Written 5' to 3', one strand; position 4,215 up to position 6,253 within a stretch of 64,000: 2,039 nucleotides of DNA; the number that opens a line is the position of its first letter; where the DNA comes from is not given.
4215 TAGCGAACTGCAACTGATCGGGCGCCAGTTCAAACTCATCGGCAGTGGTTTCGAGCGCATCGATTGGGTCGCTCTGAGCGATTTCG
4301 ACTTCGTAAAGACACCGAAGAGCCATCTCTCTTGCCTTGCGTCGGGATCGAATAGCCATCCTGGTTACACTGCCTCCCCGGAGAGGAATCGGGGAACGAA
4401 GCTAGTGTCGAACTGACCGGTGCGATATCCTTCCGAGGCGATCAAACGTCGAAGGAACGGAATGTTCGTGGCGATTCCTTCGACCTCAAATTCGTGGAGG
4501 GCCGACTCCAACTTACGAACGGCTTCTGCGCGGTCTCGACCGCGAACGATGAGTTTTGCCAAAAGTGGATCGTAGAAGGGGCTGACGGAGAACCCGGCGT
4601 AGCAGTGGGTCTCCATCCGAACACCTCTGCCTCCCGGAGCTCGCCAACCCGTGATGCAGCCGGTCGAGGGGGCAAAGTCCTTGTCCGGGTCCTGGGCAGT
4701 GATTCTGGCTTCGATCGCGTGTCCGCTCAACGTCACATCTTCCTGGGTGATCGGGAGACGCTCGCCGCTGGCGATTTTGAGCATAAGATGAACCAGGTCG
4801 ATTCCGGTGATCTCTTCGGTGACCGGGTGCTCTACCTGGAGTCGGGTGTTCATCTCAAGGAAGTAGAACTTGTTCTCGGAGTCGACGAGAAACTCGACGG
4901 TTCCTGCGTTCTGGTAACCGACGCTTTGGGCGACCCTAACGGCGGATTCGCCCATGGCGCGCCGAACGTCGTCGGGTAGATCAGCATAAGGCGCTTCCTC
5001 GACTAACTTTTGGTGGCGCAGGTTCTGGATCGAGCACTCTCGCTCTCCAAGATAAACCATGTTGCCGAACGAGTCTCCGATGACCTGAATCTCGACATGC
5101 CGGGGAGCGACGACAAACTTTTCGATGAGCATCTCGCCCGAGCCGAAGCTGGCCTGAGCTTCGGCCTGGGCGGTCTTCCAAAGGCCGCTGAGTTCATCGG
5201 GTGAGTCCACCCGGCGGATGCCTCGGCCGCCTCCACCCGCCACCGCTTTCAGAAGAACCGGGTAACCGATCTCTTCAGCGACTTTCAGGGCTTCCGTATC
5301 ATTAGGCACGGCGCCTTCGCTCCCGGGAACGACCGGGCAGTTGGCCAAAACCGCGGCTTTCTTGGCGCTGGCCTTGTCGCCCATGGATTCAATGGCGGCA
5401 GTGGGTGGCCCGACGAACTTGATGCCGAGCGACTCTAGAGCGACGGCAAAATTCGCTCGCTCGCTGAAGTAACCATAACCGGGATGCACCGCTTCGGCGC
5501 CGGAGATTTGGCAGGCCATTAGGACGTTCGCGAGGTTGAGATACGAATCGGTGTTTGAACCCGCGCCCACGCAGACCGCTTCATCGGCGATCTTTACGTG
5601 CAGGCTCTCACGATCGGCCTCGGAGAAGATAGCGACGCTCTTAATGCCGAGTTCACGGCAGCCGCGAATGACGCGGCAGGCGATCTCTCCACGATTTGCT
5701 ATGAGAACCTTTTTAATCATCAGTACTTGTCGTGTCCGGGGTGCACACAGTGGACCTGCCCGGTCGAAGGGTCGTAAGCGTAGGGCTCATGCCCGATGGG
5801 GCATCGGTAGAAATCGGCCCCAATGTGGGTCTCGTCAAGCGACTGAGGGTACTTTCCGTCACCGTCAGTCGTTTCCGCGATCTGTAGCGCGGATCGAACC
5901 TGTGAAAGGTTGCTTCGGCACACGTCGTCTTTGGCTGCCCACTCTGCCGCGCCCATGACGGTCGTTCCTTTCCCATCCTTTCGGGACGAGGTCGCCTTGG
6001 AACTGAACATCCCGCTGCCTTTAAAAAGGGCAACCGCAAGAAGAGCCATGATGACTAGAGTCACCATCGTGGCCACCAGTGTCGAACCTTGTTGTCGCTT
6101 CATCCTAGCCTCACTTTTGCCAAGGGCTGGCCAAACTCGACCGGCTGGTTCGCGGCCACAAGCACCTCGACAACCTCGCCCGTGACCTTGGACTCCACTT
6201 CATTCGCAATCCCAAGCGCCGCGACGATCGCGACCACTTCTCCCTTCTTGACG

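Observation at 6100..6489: BCCP encoded upstream of accC lacks the biotinyl-lysine (AMKM replaced by ALGI)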

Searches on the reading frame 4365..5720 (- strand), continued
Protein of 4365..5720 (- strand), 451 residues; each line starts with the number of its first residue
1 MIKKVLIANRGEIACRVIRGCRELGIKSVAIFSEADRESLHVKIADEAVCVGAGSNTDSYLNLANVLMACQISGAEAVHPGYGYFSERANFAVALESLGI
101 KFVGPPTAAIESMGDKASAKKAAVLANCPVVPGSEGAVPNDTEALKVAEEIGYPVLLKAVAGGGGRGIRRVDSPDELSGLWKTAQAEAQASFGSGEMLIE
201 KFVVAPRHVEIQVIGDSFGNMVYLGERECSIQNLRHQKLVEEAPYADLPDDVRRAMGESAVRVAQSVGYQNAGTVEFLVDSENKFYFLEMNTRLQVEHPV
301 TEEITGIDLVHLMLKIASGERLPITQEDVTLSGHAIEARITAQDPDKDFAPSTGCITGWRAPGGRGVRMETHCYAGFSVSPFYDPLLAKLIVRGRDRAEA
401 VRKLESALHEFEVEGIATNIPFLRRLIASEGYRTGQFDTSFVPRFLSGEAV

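Call 71: search_protein_families(library=pfam, proteins=[L063:5568-5981:+, L063:7414-7788:+, P0389], max_evalue=0.01)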
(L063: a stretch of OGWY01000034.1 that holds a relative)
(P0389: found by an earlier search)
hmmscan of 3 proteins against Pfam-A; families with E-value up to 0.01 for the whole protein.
L063:5568-5981:+ (138 aa): 3 families
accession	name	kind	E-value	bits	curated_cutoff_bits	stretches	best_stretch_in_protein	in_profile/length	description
PF00364.28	Biotin_lipoyl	-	1.4e-07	31.7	22.1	1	79-133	18-72/73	Biotin-requiring enzyme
PF00255.25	GSHPx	-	0.0024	17.9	27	1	13-77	26-87/108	Glutathione peroxidase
PF13375.12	RnfC_N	-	0.0079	16.7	25.6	0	78-118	42-81/101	RnfC Barrel sandwich hybrid domain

L063:7414-7788:+ (125 aa): 1 family
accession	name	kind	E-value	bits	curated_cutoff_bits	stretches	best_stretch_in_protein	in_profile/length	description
PF03780.18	Asp23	-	2.7e-34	118.3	28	1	4-109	2-108/108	Asp23 family, cell envelope-related function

P0389 (127 aa): 1 family
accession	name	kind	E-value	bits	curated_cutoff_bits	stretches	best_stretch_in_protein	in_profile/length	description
PF07963.17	N_methyl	-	0.00037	20.4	21.2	1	1-25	1-25/27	Prokaryotic N-terminal methylation motif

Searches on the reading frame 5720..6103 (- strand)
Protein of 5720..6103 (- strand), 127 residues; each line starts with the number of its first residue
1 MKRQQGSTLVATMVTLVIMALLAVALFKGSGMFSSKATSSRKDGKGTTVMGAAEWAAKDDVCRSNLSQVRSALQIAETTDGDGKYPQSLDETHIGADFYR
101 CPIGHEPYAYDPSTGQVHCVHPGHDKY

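Call 3: search_protein_families(library=pfam, proteins=[window:5720-6103:-], max_evalue=0.01)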
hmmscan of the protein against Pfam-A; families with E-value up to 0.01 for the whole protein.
window:5720-6103:- (127 aa): 1 family
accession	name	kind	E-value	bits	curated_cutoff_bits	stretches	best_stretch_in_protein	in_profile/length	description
PF07963.17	N_methyl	-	2.1e-05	24.3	21.2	1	1-27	1-27/27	Prokaryotic N-terminal methylation motif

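Call 4: search_protein_families(library=ncbifam, proteins=[window:5720-6103:-], max_evalue=0.01)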
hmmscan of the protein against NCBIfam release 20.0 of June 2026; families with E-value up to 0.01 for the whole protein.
window:5720-6103:- (127 aa): 0 families

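Call 71: search_protein_families(library=pfam, proteins=[P0389], max_evalue=0.01)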
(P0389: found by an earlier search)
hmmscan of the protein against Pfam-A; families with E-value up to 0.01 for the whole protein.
P0389 (127 aa): 1 family
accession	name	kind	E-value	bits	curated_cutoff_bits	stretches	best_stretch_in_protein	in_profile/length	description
PF07963.17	N_methyl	-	0.00037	20.4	21.2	1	1-25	1-25/27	Prokaryotic N-terminal methylation motif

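Call 74: predict_structure(alignment_id=A3)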
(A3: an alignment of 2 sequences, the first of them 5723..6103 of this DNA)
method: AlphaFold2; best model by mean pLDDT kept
length: 127 residues; sequences in the alignment: 2
mean_pLDDT: 71.6   pTM: 0.52
mean pLDDT of the five models: 71.6, 70.8, 70.1, 67.0, 46.9
residues with pLDDT >= 90: 13; 70-90: 62; 50-70: 35; < 50: 17
segments of 3 or more residues with pLDDT < 50: 1-5, 28-32, 34-40
pLDDT, mean of each block of 10 residues (from residue 1): 47 55 50 44 60 85 90 86 84 83 85 88 73
secondary structure, 60 per line:
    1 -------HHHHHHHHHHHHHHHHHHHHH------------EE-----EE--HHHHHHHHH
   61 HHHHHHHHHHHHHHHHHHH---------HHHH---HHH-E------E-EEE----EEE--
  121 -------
elements in order: H8-28 H52-79 H89-92 E109-111 E116-118

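Call 76: fold_search(model_id=the predicted structure, library=pdb)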
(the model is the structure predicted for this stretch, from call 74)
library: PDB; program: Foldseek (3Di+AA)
matches with E <= 10: 5; with E <= 0.001: 0
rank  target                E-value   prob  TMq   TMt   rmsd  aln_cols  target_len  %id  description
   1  4ixj_A                4.5e+00  0.14  0.39  0.24   3.9        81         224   16  The structure of PilJ, a Type IV pilin from Clostridium difficile (released 2014-01-01)
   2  4noa                  7.7e+00  0.09  0.33  0.38   3.4        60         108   10  Truncated minor pilin PilE from Pseudomonas aeruginosa (released 2014-11-19)
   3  7e44_F                8.3e+00  0.03  0.19  0.11   3.9        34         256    9  Crystal structure of NudC complexed with dpCoA (released 2021-07-28)
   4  8pbz_B                8.3e+00  0.02  0.18  0.03  21.6       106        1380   14  Sub-tomogram average of the Nap adhesion complex from the human pathogen Mycoplasma genitalium at 11 Angstrom. (released 2023-11-01)
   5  6t8s_CCC              9.5e+00  0.08  0.37  0.36   5.9        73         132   22  Structure of the major Type IV pilin PilA1 from Clostridium difficile (released 2020-03-25)
